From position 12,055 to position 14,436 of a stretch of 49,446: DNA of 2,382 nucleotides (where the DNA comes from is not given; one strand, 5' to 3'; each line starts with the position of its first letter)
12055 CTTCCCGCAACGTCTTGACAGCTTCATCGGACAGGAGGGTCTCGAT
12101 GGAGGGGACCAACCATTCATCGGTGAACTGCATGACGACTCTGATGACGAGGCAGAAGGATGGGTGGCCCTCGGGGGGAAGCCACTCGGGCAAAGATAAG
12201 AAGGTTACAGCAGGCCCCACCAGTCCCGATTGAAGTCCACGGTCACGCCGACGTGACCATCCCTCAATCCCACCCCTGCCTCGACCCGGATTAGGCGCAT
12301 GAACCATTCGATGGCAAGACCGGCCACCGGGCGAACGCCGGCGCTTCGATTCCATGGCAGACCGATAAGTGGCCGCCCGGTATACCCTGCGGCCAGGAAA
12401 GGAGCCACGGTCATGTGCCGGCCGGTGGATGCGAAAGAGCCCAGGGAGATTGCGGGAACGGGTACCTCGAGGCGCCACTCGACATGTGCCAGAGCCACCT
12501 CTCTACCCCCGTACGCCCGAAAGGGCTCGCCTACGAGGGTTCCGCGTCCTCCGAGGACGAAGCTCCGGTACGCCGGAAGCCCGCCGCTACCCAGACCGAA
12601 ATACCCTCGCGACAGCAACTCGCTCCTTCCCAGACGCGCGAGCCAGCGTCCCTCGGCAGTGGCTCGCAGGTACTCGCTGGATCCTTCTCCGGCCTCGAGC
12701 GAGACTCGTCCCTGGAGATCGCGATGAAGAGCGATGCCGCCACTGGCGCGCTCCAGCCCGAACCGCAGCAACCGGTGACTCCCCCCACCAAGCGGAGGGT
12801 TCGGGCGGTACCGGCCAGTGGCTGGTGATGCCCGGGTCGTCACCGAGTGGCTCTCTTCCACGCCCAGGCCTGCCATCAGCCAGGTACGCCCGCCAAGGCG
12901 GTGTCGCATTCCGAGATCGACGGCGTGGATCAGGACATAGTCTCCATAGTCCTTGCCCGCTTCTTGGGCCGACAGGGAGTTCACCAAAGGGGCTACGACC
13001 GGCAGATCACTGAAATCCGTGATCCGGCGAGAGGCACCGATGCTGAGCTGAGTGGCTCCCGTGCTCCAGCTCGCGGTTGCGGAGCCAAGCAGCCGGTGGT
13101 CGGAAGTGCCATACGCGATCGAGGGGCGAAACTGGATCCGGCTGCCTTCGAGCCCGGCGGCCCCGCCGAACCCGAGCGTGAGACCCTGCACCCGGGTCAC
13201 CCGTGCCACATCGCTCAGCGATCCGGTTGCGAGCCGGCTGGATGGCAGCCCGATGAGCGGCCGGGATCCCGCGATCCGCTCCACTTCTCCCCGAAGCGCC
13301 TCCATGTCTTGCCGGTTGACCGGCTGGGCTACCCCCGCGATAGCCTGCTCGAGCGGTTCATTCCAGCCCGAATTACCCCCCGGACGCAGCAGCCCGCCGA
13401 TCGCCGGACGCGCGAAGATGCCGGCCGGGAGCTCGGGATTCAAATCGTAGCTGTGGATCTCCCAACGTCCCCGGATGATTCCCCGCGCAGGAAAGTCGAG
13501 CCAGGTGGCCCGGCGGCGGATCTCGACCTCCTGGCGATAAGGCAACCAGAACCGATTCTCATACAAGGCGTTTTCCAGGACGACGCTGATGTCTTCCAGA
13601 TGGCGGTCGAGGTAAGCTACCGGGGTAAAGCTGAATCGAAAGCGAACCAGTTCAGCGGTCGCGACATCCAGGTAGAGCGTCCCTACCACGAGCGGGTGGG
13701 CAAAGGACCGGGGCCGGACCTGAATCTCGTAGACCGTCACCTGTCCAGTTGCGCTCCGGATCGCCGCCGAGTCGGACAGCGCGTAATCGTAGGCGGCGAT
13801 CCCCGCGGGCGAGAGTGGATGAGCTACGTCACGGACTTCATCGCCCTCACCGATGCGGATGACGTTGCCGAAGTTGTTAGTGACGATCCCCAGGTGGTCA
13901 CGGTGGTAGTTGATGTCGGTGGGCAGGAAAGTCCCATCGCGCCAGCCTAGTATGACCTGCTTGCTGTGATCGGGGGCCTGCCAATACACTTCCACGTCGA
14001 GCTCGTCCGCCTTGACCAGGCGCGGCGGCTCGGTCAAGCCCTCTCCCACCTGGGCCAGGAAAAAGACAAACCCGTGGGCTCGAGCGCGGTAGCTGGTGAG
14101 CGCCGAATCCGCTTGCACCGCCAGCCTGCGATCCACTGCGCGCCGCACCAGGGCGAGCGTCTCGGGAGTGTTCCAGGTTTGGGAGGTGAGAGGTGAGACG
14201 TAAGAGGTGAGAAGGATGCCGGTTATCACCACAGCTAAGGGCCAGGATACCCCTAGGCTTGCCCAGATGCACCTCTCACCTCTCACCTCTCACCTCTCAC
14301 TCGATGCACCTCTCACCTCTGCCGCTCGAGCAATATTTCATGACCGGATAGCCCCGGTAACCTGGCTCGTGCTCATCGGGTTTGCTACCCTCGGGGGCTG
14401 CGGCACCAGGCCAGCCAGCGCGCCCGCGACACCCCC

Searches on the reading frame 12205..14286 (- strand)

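Call 37: search_protein_families(library=pfam, proteins=[window:12205-14286:-], max_evalue=0.01)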
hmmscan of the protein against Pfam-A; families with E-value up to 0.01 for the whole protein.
window:12205-14286:- (693 aa): 2 families
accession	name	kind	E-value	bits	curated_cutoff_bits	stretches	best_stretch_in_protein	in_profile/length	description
PF18939.6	DUF5686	-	3.9e-12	45.9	39.2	2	134-266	100-224/669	Family of unknown function (DUF5686)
PF01103.29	Omp85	-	0.0068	16.4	24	0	524-603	140-236/325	Omp85 superfamily domain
